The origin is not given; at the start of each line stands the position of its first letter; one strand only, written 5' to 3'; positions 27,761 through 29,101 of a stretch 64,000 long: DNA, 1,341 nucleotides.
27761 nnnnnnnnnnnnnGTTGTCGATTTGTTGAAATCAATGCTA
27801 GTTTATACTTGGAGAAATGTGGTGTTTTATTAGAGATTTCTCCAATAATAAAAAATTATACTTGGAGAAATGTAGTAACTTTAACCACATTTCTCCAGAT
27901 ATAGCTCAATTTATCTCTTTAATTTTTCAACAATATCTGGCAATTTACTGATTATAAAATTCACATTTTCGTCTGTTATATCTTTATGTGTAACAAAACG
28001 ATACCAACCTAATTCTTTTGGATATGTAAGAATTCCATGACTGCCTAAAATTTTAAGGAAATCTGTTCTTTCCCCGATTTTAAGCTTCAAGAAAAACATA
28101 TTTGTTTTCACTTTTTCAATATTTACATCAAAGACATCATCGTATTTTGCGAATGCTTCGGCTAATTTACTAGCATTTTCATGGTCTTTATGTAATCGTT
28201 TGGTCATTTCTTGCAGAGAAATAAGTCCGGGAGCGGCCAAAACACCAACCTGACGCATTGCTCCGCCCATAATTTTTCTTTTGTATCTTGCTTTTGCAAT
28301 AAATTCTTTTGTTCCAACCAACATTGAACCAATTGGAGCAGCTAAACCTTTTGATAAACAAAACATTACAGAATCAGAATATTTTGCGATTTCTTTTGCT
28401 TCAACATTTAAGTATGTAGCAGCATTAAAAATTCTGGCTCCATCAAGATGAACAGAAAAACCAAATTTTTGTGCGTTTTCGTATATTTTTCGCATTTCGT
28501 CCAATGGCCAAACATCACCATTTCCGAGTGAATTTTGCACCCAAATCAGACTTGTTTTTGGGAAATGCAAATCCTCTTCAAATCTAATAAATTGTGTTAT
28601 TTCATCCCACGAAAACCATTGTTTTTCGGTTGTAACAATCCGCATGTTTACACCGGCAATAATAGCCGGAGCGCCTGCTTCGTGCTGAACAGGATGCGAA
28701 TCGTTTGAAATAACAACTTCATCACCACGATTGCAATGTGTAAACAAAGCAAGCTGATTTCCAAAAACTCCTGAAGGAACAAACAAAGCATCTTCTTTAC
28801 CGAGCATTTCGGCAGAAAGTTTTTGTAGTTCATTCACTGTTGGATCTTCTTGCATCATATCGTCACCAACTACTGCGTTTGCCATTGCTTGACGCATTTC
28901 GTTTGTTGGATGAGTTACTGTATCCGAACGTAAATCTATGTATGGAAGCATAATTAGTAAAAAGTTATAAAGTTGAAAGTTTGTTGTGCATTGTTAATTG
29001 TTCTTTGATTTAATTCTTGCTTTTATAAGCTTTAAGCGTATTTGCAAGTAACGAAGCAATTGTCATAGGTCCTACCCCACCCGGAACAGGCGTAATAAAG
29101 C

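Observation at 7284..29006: Family of phase-locked 7-9-nt tandem-repeat mosaics that occupy whole intergenic spacers and share a GTT..C.A word family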

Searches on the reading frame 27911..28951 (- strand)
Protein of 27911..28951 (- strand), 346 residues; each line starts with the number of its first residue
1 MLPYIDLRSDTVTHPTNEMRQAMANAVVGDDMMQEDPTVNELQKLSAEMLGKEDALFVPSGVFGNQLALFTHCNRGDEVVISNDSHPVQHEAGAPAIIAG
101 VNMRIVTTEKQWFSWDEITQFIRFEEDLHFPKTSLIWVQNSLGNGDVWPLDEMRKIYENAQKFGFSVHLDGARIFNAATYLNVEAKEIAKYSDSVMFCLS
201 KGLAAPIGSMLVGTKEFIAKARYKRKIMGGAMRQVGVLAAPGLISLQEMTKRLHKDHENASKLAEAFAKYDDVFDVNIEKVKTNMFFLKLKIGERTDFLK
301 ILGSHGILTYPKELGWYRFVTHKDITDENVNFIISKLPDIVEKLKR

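Call 11: search_protein_families(library=pfam, proteins=[window:27911-28951:-])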
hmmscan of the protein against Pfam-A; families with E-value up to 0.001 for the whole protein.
window:27911-28951:- (346 aa): 4 families
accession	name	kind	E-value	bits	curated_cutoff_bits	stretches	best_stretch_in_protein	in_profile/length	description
PF01212.27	Beta_elim_lyase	-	2.6e-93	312.9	27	1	6-289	1-286/288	Beta-eliminating lyase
PF01053.26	Cys_Met_Meta_PP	-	3.6e-05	22.9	27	1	36-277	51-276/381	Cys/Met metabolism PLP-dependent enzyme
PF01041.23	DegT_DnrJ_EryC1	-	6.1e-05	22.8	19.8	0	18-82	5-70/360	DegT/DnrJ/EryC1/StrS aminotransferase family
PF00155.27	Aminotran_1_2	-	0.00023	20.9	19.7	1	39-310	44-331/361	Aminotransferase class I and II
